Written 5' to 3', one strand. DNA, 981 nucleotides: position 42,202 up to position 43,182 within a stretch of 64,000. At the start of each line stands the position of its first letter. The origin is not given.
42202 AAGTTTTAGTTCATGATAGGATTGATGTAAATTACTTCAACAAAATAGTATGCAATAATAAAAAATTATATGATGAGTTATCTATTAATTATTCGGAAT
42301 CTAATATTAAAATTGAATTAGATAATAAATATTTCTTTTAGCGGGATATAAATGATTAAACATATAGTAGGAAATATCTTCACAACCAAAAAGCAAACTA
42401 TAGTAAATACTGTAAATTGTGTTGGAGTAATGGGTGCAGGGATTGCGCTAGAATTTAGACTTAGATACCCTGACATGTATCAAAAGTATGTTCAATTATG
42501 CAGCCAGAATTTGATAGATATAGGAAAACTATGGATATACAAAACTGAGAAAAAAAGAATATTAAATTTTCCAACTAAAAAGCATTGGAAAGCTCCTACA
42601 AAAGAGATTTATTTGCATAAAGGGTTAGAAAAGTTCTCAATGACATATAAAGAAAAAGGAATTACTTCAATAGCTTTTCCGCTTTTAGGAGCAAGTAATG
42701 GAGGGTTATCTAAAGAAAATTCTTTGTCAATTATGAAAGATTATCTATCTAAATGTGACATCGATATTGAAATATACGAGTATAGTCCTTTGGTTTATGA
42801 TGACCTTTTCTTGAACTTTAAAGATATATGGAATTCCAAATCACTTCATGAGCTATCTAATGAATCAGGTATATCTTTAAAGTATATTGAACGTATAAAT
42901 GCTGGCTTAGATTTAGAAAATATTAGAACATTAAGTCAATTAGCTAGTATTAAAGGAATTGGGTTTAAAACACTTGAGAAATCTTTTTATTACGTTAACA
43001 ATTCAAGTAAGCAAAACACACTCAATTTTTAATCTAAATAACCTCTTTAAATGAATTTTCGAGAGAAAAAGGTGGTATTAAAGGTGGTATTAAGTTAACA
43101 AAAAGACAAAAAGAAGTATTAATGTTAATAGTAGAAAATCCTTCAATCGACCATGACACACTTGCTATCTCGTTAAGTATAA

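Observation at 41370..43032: DarT-DarG ssDNA ADP-ribosylation toxin-antitoxin/defence module beside guaA, with an atypical N-terminal extension on DarT and a short DarG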

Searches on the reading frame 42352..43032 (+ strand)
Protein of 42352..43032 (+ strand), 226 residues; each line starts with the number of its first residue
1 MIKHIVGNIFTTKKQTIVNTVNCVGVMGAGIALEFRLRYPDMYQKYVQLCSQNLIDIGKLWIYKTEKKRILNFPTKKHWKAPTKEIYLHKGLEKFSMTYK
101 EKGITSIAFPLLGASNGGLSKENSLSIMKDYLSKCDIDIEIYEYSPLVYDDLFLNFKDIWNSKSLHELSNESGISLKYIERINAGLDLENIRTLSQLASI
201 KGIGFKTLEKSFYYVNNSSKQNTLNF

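Call 3: search_protein_families(library=pfam, proteins=[window:42352-43032:+], max_evalue=0.01)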
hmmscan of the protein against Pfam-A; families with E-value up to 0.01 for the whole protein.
window:42352-43032:+ (226 aa): 1 family
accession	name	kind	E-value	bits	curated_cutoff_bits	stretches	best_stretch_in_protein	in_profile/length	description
PF01661.27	Macro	-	9.4e-16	58.3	22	1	18-128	1-118/118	Macro domain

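Call 4: search_protein_families(library=padloc, proteins=[window:42352-43032:+], max_evalue=0.01)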
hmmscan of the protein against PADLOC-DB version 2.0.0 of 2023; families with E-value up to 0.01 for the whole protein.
window:42352-43032:+ (226 aa): 1 family
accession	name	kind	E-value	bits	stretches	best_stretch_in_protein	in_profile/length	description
PDLC02990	DarG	-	2.1e-51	173.4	1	1-145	1-146/329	-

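Call 6: find_homologous_proteins(query=window:42352-43032:+)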
Query window:42352-43032:+ (226 aa): 7283 proteins with E <= 0.001 among 7436 candidates; the best 120 are listed.
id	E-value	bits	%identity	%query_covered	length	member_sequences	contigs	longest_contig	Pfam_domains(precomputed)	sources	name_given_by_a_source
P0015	5.2e-146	502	100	100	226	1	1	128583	PF01661.28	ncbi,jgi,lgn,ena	ncbi:MAG: macro domain-containing protein [Candidatus Kapaibacterium sp.]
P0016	4.4e-125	434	86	100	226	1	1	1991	PF01661.28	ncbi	-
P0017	3.8e-89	316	65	96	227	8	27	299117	PF01661.28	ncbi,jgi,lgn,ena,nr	ncbi:MAG: macro domain-containing protein [Bacteroides sp.]|nr:macro domain-containing protein [Bact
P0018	3.2e-87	310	64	100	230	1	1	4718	PF01661.28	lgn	-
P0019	4.6e-86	306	63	100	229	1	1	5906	PF01661.28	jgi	jgi:O-acetyl-ADP-ribose deacetylase (regulator of RNase III)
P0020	6.2e-86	306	63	100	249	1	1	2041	PF01661.28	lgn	-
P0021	3.5e-85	303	62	97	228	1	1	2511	PF01661.28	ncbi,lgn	-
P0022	3.9e-85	303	62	100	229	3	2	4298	PF01661.28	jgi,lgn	-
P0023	2.4e-84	301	60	100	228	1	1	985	PF01661.28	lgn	-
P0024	2.9e-84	300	63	94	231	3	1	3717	PF01661.28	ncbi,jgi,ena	jgi:O-acetyl-ADP-ribose deacetylase (regulator of RNase III)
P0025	3.2e-84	300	63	93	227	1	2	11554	PF01661.28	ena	-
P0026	3.6e-84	300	62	100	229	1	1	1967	PF01661.28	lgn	-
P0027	4.1e-84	300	61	96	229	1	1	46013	PF01661.28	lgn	-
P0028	5.1e-84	300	59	100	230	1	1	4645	PF01661.28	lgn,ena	-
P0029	1.3e-83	298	59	100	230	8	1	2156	PF01661.28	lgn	-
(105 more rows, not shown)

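Call 9: search_solved_structures(query=window:42352-43032:+, max_evalue=0.01, show_alignments=3)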
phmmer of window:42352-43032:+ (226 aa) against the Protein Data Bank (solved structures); distinct sequences matched with E-value up to 0.01: 12.
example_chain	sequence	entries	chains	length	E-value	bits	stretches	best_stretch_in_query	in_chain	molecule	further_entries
5m3i_A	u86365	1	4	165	1.2e-31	113.5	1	2-143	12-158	RNase III inhibitor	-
5m31_A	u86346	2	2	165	3.7e-30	108.6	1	1-146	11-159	Appr-1-p processing domain protein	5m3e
7omu_AAA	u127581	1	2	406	2.1e-20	76.7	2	70-143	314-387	Macro domain-containing protein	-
4j5r_A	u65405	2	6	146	1.8e-05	27.9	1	2-142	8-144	O-acetyl-ADP-ribose deacetylase 1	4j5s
4j5q_A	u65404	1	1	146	1.9e-05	27.9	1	2-142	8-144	O-acetyl-ADP-ribose deacetylase 1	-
2eee_A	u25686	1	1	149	2e-05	27.8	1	2-142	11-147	Uncharacterized protein C6orf130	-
2l8r_A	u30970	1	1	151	2.1e-05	27.7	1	2-142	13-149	Uncharacterized protein C6orf130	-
2lgr_A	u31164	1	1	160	2.6e-05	27.4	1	2-142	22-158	Uncharacterized protein C6orf130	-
6lft_A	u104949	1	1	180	4e-05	26.8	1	2-52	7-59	ADP-ribose 1''-phosphate phosphatase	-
6lfu_A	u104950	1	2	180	7.5e-05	25.9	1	2-52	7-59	ADP-ribose 1''-phosphate phosphatase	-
6lfq_A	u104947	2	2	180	7.6e-05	25.9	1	2-52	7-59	ADP-ribose 1''-phosphate phosphatase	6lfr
6lfs_A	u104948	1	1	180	0.00018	24.7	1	2-52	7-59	ADP-ribose 1''-phosphate phosphatase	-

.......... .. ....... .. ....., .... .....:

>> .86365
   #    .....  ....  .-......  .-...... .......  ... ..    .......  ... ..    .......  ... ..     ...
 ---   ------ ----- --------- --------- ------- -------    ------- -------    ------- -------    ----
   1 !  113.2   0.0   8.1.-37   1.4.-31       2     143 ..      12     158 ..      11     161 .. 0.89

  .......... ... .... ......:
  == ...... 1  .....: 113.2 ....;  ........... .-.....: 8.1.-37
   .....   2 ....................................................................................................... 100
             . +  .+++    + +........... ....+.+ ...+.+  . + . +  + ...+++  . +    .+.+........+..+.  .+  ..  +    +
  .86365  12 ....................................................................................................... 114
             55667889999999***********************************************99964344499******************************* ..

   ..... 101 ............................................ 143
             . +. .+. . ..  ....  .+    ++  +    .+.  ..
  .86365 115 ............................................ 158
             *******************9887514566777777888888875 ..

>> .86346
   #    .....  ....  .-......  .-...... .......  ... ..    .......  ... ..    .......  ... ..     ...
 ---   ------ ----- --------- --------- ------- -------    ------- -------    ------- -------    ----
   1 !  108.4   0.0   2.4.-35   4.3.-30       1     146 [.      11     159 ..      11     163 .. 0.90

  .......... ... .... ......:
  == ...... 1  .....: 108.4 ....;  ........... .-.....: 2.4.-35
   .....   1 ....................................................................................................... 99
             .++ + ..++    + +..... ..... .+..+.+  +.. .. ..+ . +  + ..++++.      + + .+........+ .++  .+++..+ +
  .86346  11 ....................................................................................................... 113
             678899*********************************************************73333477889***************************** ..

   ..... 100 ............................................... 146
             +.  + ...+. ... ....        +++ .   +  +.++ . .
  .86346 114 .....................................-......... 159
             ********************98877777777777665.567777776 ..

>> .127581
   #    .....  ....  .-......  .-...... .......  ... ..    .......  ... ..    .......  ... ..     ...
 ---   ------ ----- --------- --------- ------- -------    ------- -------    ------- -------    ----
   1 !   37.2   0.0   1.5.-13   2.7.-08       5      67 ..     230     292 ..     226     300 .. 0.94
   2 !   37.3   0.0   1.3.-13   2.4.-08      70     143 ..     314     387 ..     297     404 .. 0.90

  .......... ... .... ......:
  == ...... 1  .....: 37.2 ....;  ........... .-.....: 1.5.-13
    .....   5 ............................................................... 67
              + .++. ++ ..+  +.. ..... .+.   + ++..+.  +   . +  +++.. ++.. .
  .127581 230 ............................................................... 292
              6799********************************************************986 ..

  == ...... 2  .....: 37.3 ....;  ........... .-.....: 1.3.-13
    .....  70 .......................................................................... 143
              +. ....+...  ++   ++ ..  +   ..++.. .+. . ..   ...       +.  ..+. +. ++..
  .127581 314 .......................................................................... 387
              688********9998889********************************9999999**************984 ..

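Call 10: find_related_loci(query=window:42352-43032:+, collection=genome_contigs, flank=5000)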
Query window:42352-43032:+ (226 aa) in genome_contigs; peptide patterns used: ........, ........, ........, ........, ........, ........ (x = any residue, [..] = any of these).
16 stretches matched a pattern; 1 encode a relative of the query (tblastn E <= 1e-3); 1 distinct loci.
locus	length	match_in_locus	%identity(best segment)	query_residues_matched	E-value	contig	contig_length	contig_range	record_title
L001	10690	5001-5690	49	1-224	3e-68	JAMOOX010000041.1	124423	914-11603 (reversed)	MAG: Campylobacteraceae bacterium isolate 4559-240_maxbin2_scaf2bin.145 4559-240_scaffold_20_c1, whole genome shotgun se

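Call 13: find_encoding_contigs(protein=P0017, flank=4000, max_places=8)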
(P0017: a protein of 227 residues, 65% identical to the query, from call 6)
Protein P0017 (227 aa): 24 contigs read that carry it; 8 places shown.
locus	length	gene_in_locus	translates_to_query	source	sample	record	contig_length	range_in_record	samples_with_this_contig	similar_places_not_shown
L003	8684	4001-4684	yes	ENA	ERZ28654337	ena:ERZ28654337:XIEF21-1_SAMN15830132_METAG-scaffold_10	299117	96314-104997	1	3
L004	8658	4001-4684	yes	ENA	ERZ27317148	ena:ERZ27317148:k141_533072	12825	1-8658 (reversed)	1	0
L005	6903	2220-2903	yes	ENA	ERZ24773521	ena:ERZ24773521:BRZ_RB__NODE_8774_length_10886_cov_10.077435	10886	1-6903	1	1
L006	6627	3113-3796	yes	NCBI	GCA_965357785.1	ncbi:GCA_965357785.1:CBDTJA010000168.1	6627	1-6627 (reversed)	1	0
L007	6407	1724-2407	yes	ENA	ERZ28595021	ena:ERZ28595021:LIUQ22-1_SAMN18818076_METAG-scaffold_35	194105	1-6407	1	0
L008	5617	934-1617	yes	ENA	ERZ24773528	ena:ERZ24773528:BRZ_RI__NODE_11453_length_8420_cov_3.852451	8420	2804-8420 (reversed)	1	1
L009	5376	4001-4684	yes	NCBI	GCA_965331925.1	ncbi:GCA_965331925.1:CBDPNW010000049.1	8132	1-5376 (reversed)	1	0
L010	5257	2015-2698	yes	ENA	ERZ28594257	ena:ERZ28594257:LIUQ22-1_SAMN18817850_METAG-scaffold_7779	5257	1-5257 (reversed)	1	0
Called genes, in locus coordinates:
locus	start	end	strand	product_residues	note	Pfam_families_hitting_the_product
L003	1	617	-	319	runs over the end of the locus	-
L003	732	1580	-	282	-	PF13509:S1_2, PF17783:WHD_CvfB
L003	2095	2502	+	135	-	-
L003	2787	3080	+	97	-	PF01381:HTH_3 (weak), PF13443:HTH_26 (weak)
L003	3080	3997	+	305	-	PF14487:DarT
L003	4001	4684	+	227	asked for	PF01661:Macro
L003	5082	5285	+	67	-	-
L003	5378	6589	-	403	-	PF17767:NAPRTase_N, PF04095:NAPRTase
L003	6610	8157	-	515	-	PF04389:Peptidase_M28, PF01546:Peptidase_M20 (faint)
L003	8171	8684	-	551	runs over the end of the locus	PF00501:AMP-binding, PF13193:AMP-binding_C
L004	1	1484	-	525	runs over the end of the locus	PF00239:Resolvase, PF07508:Recombinase (weak)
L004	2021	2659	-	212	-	PF00239:Resolvase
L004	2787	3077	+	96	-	PF01381:HTH_3 (weak), PF13443:HTH_26 (weak)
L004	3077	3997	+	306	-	PF14487:DarT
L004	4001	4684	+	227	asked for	PF01661:Macro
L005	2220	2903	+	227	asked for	PF01661:Macro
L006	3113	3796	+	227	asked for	PF01661:Macro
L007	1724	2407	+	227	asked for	PF01661:Macro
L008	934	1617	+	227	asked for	PF01661:Macro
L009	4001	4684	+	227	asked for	PF01661:Macro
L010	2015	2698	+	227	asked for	PF01661:Macro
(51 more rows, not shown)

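Call 27: find_related_loci(query=A1, collection=metagenome_contigs, flank=4000)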
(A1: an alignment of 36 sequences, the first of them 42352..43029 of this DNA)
Query A1 (226 aa) in metagenome_contigs; peptide patterns used: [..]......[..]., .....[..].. (x = any residue, [..] = any of these).
600 stretches matched a pattern (row limit reached: there are more); 571 encode a relative of the query (tblastn E <= 1e-3); the best 80 are kept; 80 distinct loci.
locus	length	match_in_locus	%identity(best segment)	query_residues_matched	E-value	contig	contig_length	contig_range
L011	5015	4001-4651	63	1-217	8e-92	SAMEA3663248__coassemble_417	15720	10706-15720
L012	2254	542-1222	61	1-226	1e-91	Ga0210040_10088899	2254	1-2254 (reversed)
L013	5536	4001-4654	60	2-219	3e-85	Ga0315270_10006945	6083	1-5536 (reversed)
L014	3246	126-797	57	1-224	7e-85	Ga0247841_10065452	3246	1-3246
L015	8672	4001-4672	58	1-224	6e-84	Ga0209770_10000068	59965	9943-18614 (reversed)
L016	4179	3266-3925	59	1-217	1e-83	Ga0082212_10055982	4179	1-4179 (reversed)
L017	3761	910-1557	59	7-222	4e-83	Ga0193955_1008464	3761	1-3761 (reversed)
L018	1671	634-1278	60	1-215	2e-86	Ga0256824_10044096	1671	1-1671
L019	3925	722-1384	55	2-222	2e-82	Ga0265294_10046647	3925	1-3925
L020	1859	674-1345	56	1-224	3e-85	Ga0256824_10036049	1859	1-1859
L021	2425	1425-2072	62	2-217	9e-84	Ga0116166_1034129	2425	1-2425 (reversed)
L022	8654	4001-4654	56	2-219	4e-81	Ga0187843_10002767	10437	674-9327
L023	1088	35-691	56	2-219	2e-87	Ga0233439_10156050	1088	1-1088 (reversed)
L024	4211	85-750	56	1-222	2e-79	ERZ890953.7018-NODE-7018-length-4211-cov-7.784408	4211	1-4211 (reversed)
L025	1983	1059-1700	57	2-215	2e-82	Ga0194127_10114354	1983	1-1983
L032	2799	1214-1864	56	2-218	2e-78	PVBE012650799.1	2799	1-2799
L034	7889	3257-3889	57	2-212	1e-76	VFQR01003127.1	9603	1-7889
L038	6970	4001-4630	56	3-212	4e-76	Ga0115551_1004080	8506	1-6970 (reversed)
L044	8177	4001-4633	55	2-212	6e-75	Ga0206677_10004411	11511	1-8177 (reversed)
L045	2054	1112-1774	54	2-221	6e-77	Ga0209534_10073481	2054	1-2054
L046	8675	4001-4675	54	2-224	2e-74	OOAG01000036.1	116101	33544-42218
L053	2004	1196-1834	55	2-214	1e-76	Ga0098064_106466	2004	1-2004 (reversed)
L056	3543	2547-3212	50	2-223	7e-74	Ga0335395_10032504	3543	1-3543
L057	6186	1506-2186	51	7-226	1e-73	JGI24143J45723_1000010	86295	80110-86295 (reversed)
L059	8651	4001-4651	55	2-215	1e-73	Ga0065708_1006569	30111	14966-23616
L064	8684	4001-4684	53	2-226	6e-73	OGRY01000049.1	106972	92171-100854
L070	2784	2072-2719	53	1-215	8e-73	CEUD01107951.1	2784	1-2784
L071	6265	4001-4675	53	2-224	1e-71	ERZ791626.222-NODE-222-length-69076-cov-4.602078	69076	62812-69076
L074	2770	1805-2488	53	1-222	1e-72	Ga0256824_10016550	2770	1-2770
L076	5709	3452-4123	51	2-224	3e-71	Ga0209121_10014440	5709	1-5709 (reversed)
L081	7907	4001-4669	53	2-223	2e-70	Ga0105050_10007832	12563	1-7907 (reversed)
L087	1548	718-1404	52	2-225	6e-73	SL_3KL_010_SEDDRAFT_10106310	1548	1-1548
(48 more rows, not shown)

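Call 31: search_protein_families(library=pfam, proteins=[L059:6-3980:+, L064:50-3982:+, L064:4692-8684:+, L034:298-3267:+, L046:3423-3983:+, L071:3436-3996:+, L053:120-1133:+, L057:71-1423:+, L087:65-718:+, L056:1636-2235:+], max_evalue=0.01)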
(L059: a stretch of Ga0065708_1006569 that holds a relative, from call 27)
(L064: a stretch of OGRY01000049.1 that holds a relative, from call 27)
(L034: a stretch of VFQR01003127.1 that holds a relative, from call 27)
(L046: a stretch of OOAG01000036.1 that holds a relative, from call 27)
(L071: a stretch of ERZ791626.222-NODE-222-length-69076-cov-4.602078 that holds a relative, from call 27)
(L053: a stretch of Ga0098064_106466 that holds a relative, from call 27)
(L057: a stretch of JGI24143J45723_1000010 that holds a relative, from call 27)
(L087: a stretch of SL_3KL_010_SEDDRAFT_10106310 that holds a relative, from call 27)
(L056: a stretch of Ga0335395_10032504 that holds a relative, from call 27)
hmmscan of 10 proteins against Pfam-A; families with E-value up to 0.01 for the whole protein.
L059:6-3980:+ (1325 aa): 1 family
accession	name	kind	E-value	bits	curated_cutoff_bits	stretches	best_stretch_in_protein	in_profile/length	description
PF14487.12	DarT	-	1.5e-13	51.4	22.5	1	1045-1236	1-197/201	ssDNA thymidine ADP-ribosyltransferase, DarT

L064:50-3982:+ (1311 aa): 1 family
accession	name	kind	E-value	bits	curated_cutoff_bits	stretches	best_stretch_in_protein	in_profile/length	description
PF14487.12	DarT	-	5.9e-17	62.5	22.5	1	1029-1215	1-190/201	ssDNA thymidine ADP-ribosyltransferase, DarT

L064:4692-8684:+ (1331 aa): 4 families
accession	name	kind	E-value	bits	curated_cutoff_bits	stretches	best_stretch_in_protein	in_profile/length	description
PF00270.35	DEAD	-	3e-19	69.8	26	1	79-283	2-161/167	DEAD/DEAH box helicase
PF00271.37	Helicase_C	-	1.2e-13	51.7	23.5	1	994-1067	40-109/110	Helicase conserved C-terminal domain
PF22590.2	Cas3-like_C_2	-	0.00026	21.7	27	1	998-1068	38-105/106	CRISPR-associated nuclease/helicase Cas3, C-terminal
PF04851.21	ResIII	-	0.0006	20.2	22.5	1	75-249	2-139/164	Type III restriction enzyme, res subunit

L034:298-3267:+ (990 aa): 1 family
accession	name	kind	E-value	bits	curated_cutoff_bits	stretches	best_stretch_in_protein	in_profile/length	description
PF14487.12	DarT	-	1e-25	91.1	22.5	1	688-867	1-184/201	ssDNA thymidine ADP-ribosyltransferase, DarT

L046:3423-3983:+ (187 aa): 1 family
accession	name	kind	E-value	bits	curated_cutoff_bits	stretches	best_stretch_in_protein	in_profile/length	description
PF14487.12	DarT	-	0.0097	16.1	22.5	0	9-90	104-190/201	ssDNA thymidine ADP-ribosyltransferase, DarT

L071:3436-3996:+ (187 aa): 1 family
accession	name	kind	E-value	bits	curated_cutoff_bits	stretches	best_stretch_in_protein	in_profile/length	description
PF12632.12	Vezatin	-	0.0085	16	22.3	0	51-117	102-165/282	Mysoin-binding motif of peroxisomes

L053:120-1133:+ (338 aa): 0 families

L057:71-1423:+ (451 aa): 3 families
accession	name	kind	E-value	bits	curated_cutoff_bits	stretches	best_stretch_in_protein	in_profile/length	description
PF01602.26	Adaptin_N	-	0.00018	20.7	37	0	203-344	191-296/524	Adaptin N terminal region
PF14668.11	RICTOR_V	-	0.0006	20.4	27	0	335-351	8-24/71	Rapamycin-insensitive companion of mTOR, domain 5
PF13646.12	HEAT_2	-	0.00086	20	27.7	1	304-358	23-75/88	HEAT repeats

L087:65-718:+ (218 aa): 1 family
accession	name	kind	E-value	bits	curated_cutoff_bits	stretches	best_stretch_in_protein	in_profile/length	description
PF14487.12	DarT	-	3.3e-06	27.4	22.5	1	4-93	96-185/201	ssDNA thymidine ADP-ribosyltransferase, DarT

L056:1636-2235:+ (200 aa): 1 family
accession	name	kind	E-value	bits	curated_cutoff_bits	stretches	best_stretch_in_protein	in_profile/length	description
PF14487.12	DarT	-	8.1e-11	42.4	22.5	1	99-187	1-99/201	ssDNA thymidine ADP-ribosyltransferase, DarT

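Call 32: predict_structure(alignment_id=A1)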
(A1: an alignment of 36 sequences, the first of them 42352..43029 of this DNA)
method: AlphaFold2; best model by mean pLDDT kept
length: 226 residues; sequences in the alignment: 36
mean_pLDDT: 87.8   pTM: 0.82
mean pLDDT of the five models: 87.8, 86.6, 85.2, 84.1, 83.4
residues with pLDDT >= 90: 134; 70-90: 73; 50-70: 11; < 50: 8
segments of 3 or more residues with pLDDT < 50: 26-28, 222-226
pLDDT, mean of each block of 10 residues (from residue 1): 93 95 62 85 90 88 93 85 88 96 97 78 94 97 91 92 93 92 93 91 87 80 40
secondary structure, 60 per line:
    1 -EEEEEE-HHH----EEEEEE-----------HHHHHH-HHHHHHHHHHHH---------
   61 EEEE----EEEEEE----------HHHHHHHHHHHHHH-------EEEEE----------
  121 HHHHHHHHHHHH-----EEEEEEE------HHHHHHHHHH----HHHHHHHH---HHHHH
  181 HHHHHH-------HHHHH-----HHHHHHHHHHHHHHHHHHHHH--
elements in order: E2-7 E16-21 H33-38 H40-51 E61-64 E69-74 H85-98 E106-110 H121-132 E138-144 H151-160 H165-172 H176-186 H194-198 H204-224

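Call 55: search_protein_families(library=phrogs, proteins=[window:42352-43032:+], max_evalue=0.001)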
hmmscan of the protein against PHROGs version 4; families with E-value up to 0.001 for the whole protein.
window:42352-43032:+ (226 aa): 2 families
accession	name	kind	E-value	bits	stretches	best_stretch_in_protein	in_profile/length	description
phrog_335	-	other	1.1e-36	128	1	1-150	55-209/422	phosphatase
phrog_30914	-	unknown function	2.1e-28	100.4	1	1-147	1-150/371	-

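Call 56: search_protein_families(library=ncbifam, proteins=[window:42352-43032:+], max_evalue=0.01)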
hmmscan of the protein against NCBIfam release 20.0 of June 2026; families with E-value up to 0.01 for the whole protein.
window:42352-43032:+ (226 aa): 2 families
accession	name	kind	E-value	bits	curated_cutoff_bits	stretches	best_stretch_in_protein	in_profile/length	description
NF048014.1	antitoxin_DarG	equivalog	1.3e-48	166.1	250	1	2-145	1-149/338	type II toxin-antitoxin system antitoxin DNA ADP-ribosyl glycohydrolase DarG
NF001666.0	PRK00431.2-2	equivalog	0.0005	20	246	1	3-130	4-132/164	ADP-ribose-binding protein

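Call 61: find_related_loci(query=A1, collection=viral_contigs, flank=4000)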
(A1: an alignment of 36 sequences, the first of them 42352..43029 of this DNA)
Query A1 (226 aa) in viral_contigs; peptide patterns used: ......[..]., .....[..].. (x = any residue, [..] = any of these).
267 stretches matched a pattern; 235 encode a relative of the query (tblastn E <= 1e-3); the best 80 are kept; 80 distinct loci.
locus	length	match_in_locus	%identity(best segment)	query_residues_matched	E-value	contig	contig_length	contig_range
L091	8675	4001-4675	54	2-224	4e-74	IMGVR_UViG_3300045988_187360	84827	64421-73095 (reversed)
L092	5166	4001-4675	53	2-224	3e-71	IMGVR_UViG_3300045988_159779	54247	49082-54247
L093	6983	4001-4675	53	2-224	3e-71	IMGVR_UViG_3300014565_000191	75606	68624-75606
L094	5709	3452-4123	51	2-224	5e-71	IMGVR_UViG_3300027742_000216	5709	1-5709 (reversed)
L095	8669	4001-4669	50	5-224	5e-68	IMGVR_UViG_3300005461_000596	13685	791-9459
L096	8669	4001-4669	50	5-224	1e-66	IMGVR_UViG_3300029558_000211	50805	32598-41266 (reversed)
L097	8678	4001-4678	50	2-224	1e-66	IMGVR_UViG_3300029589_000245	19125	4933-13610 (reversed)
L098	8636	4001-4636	53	1-212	8e-64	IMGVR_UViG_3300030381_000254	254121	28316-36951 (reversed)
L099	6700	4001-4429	64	1-142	3e-56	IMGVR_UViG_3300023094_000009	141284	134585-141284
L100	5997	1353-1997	45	2-218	2e-51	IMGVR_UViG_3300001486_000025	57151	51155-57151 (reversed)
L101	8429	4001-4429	56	1-143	1e-51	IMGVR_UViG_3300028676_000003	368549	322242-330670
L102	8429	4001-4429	56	1-143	1e-51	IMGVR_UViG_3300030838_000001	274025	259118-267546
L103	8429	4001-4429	57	2-142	2e-50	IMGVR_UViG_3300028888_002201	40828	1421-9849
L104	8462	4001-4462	51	9-159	6e-48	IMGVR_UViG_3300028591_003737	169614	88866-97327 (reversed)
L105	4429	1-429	47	1-142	3e-44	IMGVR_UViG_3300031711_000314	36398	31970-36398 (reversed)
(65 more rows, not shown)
